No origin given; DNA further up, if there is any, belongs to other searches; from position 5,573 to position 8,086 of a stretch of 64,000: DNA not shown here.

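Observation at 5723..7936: Single polypeptide fusing two different GT2 catalytic modules around a transmembrane core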

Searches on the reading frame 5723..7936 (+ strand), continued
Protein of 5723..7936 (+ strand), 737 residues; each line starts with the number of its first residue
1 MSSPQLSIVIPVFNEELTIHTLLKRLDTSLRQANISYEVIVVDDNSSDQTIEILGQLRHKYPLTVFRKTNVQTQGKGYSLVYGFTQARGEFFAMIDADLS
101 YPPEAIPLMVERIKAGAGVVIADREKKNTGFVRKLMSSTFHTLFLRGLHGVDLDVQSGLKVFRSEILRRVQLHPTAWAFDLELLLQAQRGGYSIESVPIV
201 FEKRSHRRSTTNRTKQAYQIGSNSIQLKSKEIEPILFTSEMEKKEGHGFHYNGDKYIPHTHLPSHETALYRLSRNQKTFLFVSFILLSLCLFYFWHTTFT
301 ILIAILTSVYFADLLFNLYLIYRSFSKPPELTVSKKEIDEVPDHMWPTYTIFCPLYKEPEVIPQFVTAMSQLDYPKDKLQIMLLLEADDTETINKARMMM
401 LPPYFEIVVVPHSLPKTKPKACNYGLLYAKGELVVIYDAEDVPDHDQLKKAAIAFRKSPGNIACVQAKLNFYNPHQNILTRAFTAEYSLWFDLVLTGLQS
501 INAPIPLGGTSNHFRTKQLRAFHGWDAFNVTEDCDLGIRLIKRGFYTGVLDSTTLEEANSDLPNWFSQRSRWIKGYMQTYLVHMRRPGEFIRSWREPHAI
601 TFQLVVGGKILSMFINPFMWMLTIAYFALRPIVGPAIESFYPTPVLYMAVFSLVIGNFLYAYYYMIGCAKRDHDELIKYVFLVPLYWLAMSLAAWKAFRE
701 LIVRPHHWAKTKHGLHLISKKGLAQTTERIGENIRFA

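Call 9: search_solved_structures(query=window:5723-7936:+, max_evalue=0.001, show_alignments=0)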
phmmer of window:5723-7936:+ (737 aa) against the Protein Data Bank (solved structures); distinct sequences matched with E-value up to 0.001: 24.
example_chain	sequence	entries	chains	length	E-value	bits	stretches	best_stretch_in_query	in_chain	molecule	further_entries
5mlz_A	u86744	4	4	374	5.6e-29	104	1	3-209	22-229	Dolichol monophosphate mannose synthase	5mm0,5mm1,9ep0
7lby_A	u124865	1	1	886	1.9e-16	62.6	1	342-635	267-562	Cellulose synthase catalytic subunit [UDP-forming]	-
9b8v_E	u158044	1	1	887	1.9e-16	62.6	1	342-635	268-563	Cellulose synthase catalytic subunit [UDP-forming]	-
9fmv_A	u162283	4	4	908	2e-16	62.6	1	342-635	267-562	Cellulose synthase catalytic subunit [UDP-forming]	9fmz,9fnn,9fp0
9hwj_A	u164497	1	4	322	3.3e-16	61.8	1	5-167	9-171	Undecaprenyl-phosphate 4-deoxy-4-formamido-L-arabinose transferase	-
9bhc_C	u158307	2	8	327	5.6e-16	61.1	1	5-167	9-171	Undecaprenyl-phosphate 4-deoxy-4-formamido-L-arabinose transferase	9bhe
8vxh_A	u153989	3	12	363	7.1e-16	60.7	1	5-167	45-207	Undecaprenyl-phosphate 4-deoxy-4-formamido-L-arabinose transferase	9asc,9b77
5ekp_C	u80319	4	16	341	3.1e-13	52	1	4-144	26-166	Uncharacterized glycosyltransferase sll0501 | Glycosyltransferase sll0501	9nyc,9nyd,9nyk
5eke_A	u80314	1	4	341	3.1e-13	52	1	4-144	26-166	Uncharacterized glycosyltransferase sll0501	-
9nye_A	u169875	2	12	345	3.2e-13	52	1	4-144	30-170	Glycosyltransferase sll0501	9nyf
6yv7_A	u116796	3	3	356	5.7e-09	37.9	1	335-467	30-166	Glycosyl transferase, family 2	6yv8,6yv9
6yv7_B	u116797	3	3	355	5.7e-09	37.9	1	335-467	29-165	Glycosyl transferase, family 2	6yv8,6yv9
5ej1_A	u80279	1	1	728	1e-08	37.1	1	279-582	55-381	Putative cellulose synthase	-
4hg6_A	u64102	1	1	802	1.3e-08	36.7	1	279-582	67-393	Cellulose Synthase Subunit A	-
4p00_A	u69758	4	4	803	1.3e-08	36.7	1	279-582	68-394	Cellulose Synthase A subunit | Cellulose Synthase subunit A | Putative cellulose synthase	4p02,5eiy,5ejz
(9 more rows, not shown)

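Call 20: find_related_loci(query=A1, collection=genome_contigs, flank=6000)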
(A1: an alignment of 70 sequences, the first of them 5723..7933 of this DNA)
Query A1 (737 aa) in genome_contigs; peptide patterns used: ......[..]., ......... (x = any residue, [..] = any of these).
600 stretches matched a pattern (row limit reached: there are more); 594 encode a relative of the query (tblastn E <= 1e-3); the best 80 are kept; 80 distinct loci.
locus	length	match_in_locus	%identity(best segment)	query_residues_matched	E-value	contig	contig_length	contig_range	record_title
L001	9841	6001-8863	56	1-735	0e+0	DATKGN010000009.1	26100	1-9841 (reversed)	MAG TPA_asm: Patescibacteria group bacterium isolate SMAG_U14552 k141_197253, whole genome shotgun sequence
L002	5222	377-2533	55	6-728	0e+0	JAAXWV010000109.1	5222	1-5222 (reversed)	MAG: Candidatus Roizmanbacteria bacterium isolate W9_Combined_metabat2_043 W9_Combined_metabat2_043_NODE_11119, whole ge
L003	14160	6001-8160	55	3-727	0e+0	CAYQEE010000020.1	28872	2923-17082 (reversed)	MAG TPA_asm: uncultured Gammaproteobacteria bacterium isolate SRP272529_co2_240 genome assembly, contig: NODE_2454_lengt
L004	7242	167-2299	55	5-717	0e+0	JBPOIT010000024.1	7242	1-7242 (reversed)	MAG: Candidatus Levyibacteriota bacterium isolate MAG_784 c_000000578648, whole genome shotgun sequence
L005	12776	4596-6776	57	6-734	0e+0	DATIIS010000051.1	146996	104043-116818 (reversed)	MAG TPA_asm: Candidatus Saccharimonadales bacterium isolate SMAG_U15671 k141_315644, whole genome shotgun sequence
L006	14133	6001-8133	56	5-717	0e+0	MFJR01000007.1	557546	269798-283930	MAG: Candidatus Gottesmanbacteria bacterium RIFCSPLOWO2_01_FULL_39_12b rifcsplowo2_01_scaffold_21, whole genome shotgun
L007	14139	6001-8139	55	5-719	0e+0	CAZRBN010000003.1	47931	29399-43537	MAG TPA_asm: uncultured Gammaproteobacteria bacterium isolate SRP272529_co1_183 genome assembly, contig: NODE_901_length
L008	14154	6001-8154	55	5-722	0e+0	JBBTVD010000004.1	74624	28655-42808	MAG: Patescibacteria group bacterium isolate H14-bin010_1 H14_bin010_1_000000000004, whole genome shotgun sequence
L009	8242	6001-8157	54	1-717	0e+0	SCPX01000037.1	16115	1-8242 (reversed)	MAG: Patescibacteria group bacterium isolate DP16D_bin.14 DP16D_bin.14-57891, whole genome shotgun sequence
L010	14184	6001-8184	51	6-734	0e+0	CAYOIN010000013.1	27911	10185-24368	MAG TPA_asm: uncultured Gammaproteobacteria bacterium isolate binchicken_co105_445 genome assembly, contig: NODE_2114_le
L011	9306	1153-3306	53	1-734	0e+0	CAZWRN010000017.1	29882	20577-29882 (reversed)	MAG TPA_asm: uncultured Gammaproteobacteria bacterium isolate binchicken_co105_146 genome assembly, contig: NODE_1905_le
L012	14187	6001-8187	51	1-729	0e+0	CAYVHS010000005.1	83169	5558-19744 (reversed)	MAG TPA_asm: uncultured Bdellovibrionales bacterium isolate SRP278252_co2_49 genome assembly, contig: NODE_404_length_83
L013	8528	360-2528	52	3-725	0e+0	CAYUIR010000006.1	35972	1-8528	MAG TPA_asm: uncultured Bdellovibrionales bacterium isolate SRP219642_co6_142 genome assembly, contig: NODE_774_length_3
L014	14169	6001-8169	52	1-721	0e+0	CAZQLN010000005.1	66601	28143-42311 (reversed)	MAG TPA_asm: uncultured Bdellovibrionales bacterium isolate SRP342105_co1_403 genome assembly, contig: NODE_523_length_6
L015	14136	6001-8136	51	4-717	0e+0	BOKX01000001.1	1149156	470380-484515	Patescibacteria group bacterium BroJett032 DNA, sequence1, whole genome shotgun sequence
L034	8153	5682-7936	61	6-717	0e+0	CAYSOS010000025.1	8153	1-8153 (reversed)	MAG TPA_asm: uncultured Candidatus Saccharibacteria bacterium isolate SRP273308_co1_214 genome assembly, contig: NODE_13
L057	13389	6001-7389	50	267-732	3e-150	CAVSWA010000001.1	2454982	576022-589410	MAG: uncultured Chloroflexia bacterium isolate MFD05705.bin.2.108 genome assembly, contig: contig_16145, whole genome sh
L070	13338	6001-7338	50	266-715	9e-140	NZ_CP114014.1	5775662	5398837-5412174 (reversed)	Paraconexibacter sp. AEG42_29 chromosome, complete genome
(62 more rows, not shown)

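Call 27: search_protein_representatives(protein=window:5723-7936:+)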
Query: 737 residues. Proteins with E-value up to 0.001 (for the whole library): 72735; up to 1e-10: 16713; up to 1e-30: 2657. The best 150 are listed.
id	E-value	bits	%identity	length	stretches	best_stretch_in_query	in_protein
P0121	2.5e-254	862.3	54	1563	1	5-717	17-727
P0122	9.3e-243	824.1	52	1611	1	5-721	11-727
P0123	1.2e-239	813.8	51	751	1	3-721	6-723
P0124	1.2e-229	780.6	51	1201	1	4-719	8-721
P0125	1.5e-227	773.8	53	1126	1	6-718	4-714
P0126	4.7e-227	772.1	50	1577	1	3-727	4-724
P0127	7.2e-225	764.9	51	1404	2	71-730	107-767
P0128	2.2e-223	760.0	50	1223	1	5-722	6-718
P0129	6.2e-219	745.3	51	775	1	5-720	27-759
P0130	5.9e-218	742.1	47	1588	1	3-723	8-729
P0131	3.6e-211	719.6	46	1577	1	5-722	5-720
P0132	2.7e-207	706.8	48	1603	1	4-723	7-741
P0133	1.1e-205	701.4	49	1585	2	245-717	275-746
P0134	1.3e-202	691.3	60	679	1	222-721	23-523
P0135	2.0e-199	680.8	48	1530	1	5-718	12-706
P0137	1.5e-197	674.6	60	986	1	244-719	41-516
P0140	1.3e-194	664.9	59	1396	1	244-727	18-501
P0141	5.7e-192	656.1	48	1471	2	279-724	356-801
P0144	6.9e-188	642.7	46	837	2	258-722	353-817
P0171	2.4e-151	521.9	51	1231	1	268-720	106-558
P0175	5.6e-148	510.7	51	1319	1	264-719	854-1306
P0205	3.7e-138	478.2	45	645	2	354-717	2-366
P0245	3.5e-125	435.3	45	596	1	262-722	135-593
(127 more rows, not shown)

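Call 29: predict_structure(alignment_id=A1)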
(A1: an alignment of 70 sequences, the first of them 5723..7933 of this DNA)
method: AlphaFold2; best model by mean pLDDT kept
length: 737 residues; sequences in the alignment: 70
mean_pLDDT: 87.8   pTM: 0.86
mean pLDDT of the five models: 87.8, 87.1, 85.9, 85.8, 84.1
residues with pLDDT >= 90: 382; 70-90: 309; 50-70: 40; < 50: 6
segments of 3 or more residues with pLDDT < 50: 733-737
pLDDT, mean of each block of 10 residues (from residue 1): 87 92 96 96 92 94 90 82 93 94 96 96 86 82 87 89 93 84 93 94 75 80 88 91 93 94 92 90 96 94 89 88 82 94 96 91 90 96 95 93 96 91 96 94 94 93 89 76 80 83 77 95 94 88 88 81 85 92 88 75 87 85 86 88 86 81 84 81 83 93 81 61 65 46
secondary structure, 60 per line:
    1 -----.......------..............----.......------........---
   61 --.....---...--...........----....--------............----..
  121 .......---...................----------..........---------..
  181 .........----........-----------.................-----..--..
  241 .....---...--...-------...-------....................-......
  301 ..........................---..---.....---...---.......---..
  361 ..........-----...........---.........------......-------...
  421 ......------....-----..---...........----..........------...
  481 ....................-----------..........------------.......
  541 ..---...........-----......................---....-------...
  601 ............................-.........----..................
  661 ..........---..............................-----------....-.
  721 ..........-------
elements in order (helices of 4 or more, strands of 3 or more residues): E6-12 H19-32 E37-43 H50-57 E63-67 H76-86 E91-94 H103-114 E119-127 H131-149 E160-163 H164-169 H179-189 E194-201 H213-229 H239-245 E249-251 E254-256 H274-293 H295-326 H335-339 E349-355 H359-370 E379-386 H390-398 E405-410 H418-426 E433-436 H447-457 E462-471 H478-500 E512-515 H516-521 H534-542 E546-556 H562-583 H587-590 H598-628 H630-638 H643-670 H674-703 H715-718 H720-730

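Call 31: search_protein_families(library=pfam, proteins=[P0121, P0124, P0127, P0175, P0137, P0140, P0144], max_evalue=0.0001)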
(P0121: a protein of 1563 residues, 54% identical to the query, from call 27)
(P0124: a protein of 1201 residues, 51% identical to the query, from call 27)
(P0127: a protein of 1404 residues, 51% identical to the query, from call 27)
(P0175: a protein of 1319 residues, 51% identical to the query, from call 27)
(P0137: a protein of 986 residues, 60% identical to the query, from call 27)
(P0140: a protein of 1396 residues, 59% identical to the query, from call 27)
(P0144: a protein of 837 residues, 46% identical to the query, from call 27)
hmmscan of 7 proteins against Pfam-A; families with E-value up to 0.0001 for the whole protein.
P0121 (1563 aa): 10 families
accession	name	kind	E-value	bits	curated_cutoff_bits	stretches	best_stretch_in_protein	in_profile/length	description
PF00534.26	Glycos_transf_1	-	1.8e-43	148.5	26.4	1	1383-1545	9-172/172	Glycosyl transferases group 1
PF00535.33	Glycos_transf_2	-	3.1e-37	128.5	23.3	2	19-177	1-164/168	Glycosyl transferase family 2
PF13692.12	Glyco_trans_1_4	-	2.6e-35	122.2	27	1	1390-1531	2-142/142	Glycosyl transferases group 1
PF13641.12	Glyco_tranf_2_3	-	7.4e-25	88.7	27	2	357-585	1-230/230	Glycosyltransferase like family 2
PF13632.12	Glyco_trans_2_3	-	3.5e-21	76.4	27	1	445-643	3-196/198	Glycosyl transferase family group 2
PF13439.12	Glyco_transf_4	-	1.8e-17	64.4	28.5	1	1219-1379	2-169/170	Glycosyltransferase Family 4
PF20706.3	GT4-conflict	-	2.8e-10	40.2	26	1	1361-1557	166-384/385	Family 4 Glycosyltransferase in conflict systems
PF13524.12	Glyco_trans_1_2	-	1.9e-07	31.6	25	1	1410-1558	8-142/144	Glycosyl transferase-like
PF10111.15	Glyco_tranf_2_2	-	7.7e-07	29.3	27.3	1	19-113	1-96/276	Glycosyltransferase like family 2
PF13579.12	Glyco_trans_4_4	-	2.5e-05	25.1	29.7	1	1219-1375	1-158/158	Glycosyl transferase 4-like domain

P0124 (1201 aa): 10 families
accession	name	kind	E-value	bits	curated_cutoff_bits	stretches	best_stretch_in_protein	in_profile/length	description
PF00535.33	Glycos_transf_2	-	6.8e-41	140.4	23.3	2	11-168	1-164/168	Glycosyl transferase family 2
PF00534.26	Glycos_transf_1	-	6e-39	133.8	26.4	1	1005-1157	16-169/172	Glycosyl transferases group 1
PF13692.12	Glyco_trans_1_4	-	2e-30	106.4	27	1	1005-1146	2-142/142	Glycosyl transferases group 1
PF13641.12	Glyco_tranf_2_3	-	1.7e-28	100.6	27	2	352-578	3-230/230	Glycosyltransferase like family 2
PF13632.12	Glyco_trans_2_3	-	1.8e-24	87.1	27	1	436-641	1-183/198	Glycosyl transferase family group 2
PF13439.12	Glyco_transf_4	-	2.5e-15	57.4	28.5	1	833-990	2-165/170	Glycosyltransferase Family 4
PF20706.3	GT4-conflict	-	8.6e-10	38.6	26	1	980-1145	173-356/385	Family 4 Glycosyltransferase in conflict systems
PF13506.12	Glyco_transf_21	-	1.2e-07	31.8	21.7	0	69-120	9-60/174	Glycosyl transferase family 21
PF13579.12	Glyco_trans_4_4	-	2.5e-07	31.6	29.7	1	833-990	1-158/158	Glycosyl transferase 4-like domain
PF10111.15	Glyco_tranf_2_2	-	2.3e-05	24.5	27.3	0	11-102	1-93/276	Glycosyltransferase like family 2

P0127 (1404 aa): 8 families
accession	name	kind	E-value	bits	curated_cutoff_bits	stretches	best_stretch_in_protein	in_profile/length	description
PF00534.26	Glycos_transf_1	-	8.4e-43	146.3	26.4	1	1205-1365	10-172/172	Glycosyl transferases group 1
PF00535.33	Glycos_transf_2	-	4.6e-33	115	23.3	3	94-204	48-166/168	Glycosyl transferase family 2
PF13692.12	Glyco_trans_1_4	-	2.7e-32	112.4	27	1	1210-1351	2-142/142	Glycosyl transferases group 1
PF13641.12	Glyco_tranf_2_3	-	1.3e-28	101.1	27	1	386-611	3-229/230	Glycosyltransferase like family 2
PF13632.12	Glyco_trans_2_3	-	4.2e-22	79.4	27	1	471-692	2-187/198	Glycosyl transferase family group 2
PF13439.12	Glyco_transf_4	-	1e-13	52.1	28.5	1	1038-1197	2-167/170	Glycosyltransferase Family 4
PF20706.3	GT4-conflict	-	5.9e-11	42.4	26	1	1203-1324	191-320/385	Family 4 Glycosyltransferase in conflict systems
PF13506.12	Glyco_transf_21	-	1.7e-05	24.8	21.7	0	445-609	6-172/174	Glycosyl transferase family 21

P0175 (1319 aa): 4 families
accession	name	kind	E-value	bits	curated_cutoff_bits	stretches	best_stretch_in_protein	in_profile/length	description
PF05157.20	MshEN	-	1.3e-64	214.6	23.1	5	755-840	2-87/90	MshEN domain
PF13641.12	Glyco_tranf_2_3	-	4.9e-26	92.6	27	1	939-1165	3-230/230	Glycosyltransferase like family 2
PF13632.12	Glyco_trans_2_3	-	6.2e-24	85.4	27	1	1023-1213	1-182/198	Glycosyl transferase family group 2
PF00535.33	Glycos_transf_2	-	4.5e-14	53.2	23.3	1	940-1073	1-131/168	Glycosyl transferase family 2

P0137 (986 aa): 11 families
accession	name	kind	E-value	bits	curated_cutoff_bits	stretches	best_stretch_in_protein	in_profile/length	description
PF00534.26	Glycos_transf_1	-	2.4e-41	141.6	26.4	1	791-948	11-169/172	Glycosyl transferases group 1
PF13692.12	Glyco_trans_1_4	-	1.4e-36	126.4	27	1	796-937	2-142/142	Glycosyl transferases group 1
PF13632.12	Glyco_trans_2_3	-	3.2e-28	99.3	27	1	230-426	1-188/198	Glycosyl transferase family group 2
PF13641.12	Glyco_tranf_2_3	-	3.7e-22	79.9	27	1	144-372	1-230/230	Glycosyltransferase like family 2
PF13439.12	Glyco_transf_4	-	3.2e-20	73.3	28.5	1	625-785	2-169/170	Glycosyltransferase Family 4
PF20706.3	GT4-conflict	-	1.5e-12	47.6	26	1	771-908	170-318/385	Family 4 Glycosyltransferase in conflict systems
PF13579.12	Glyco_trans_4_4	-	6e-11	43.4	29.7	1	625-781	1-158/158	Glycosyl transferase 4-like domain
PF00535.33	Glycos_transf_2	-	7.6e-11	42.7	23.3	1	148-283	2-132/168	Glycosyl transferase family 2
PF13524.12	Glyco_trans_1_2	-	3.7e-07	30.6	25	1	817-961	5-136/144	Glycosyl transferase-like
PF13506.12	Glyco_transf_21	-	7.9e-07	29.1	21.7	1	205-370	6-173/174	Glycosyl transferase family 21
PF10111.15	Glyco_tranf_2_2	-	4.6e-05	23.5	27.3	1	173-367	27-230/276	Glycosyltransferase like family 2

P0140 (1396 aa): 9 families
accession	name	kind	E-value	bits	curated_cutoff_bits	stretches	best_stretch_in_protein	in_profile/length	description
PF00534.26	Glycos_transf_1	-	2.5e-42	144.8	26.4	1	1218-1371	15-169/172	Glycosyl transferases group 1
PF13692.12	Glyco_trans_1_4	-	2e-33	116.1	27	1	1219-1359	2-141/142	Glycosyl transferases group 1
PF13641.12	Glyco_tranf_2_3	-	6.5e-24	85.7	27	1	121-349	1-230/230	Glycosyltransferase like family 2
PF13632.12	Glyco_trans_2_3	-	3.8e-21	76.3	27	1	207-401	1-186/198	Glycosyl transferase family group 2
PF13439.12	Glyco_transf_4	-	5.7e-19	69.2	28.5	1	1048-1208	2-169/170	Glycosyltransferase Family 4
PF00535.33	Glycos_transf_2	-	8.8e-13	49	23.3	1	125-260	2-132/168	Glycosyl transferase family 2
PF20706.3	GT4-conflict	-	6.7e-12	45.5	26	1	1200-1336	176-323/385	Family 4 Glycosyltransferase in conflict systems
PF13579.12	Glyco_trans_4_4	-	1.7e-10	41.9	29.7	1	1048-1204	1-158/158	Glycosyl transferase 4-like domain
PF13524.12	Glyco_trans_1_2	-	3.9e-07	30.6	25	1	1242-1372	4-126/144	Glycosyl transferase-like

P0144 (837 aa): 4 families
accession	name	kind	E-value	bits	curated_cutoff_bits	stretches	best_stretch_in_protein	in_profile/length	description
PF13641.12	Glyco_tranf_2_3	-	5.7e-39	134.9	27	2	442-670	1-230/230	Glycosyltransferase like family 2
PF00535.33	Glycos_transf_2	-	8.5e-36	123.9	23.3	2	43-204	1-164/168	Glycosyl transferase family 2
PF13632.12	Glyco_trans_2_3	-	3.3e-22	79.7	27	1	530-784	3-196/198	Glycosyl transferase family group 2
PF13506.12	Glyco_transf_21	-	3.5e-06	27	21.7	0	110-182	16-88/174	Glycosyl transferase family 21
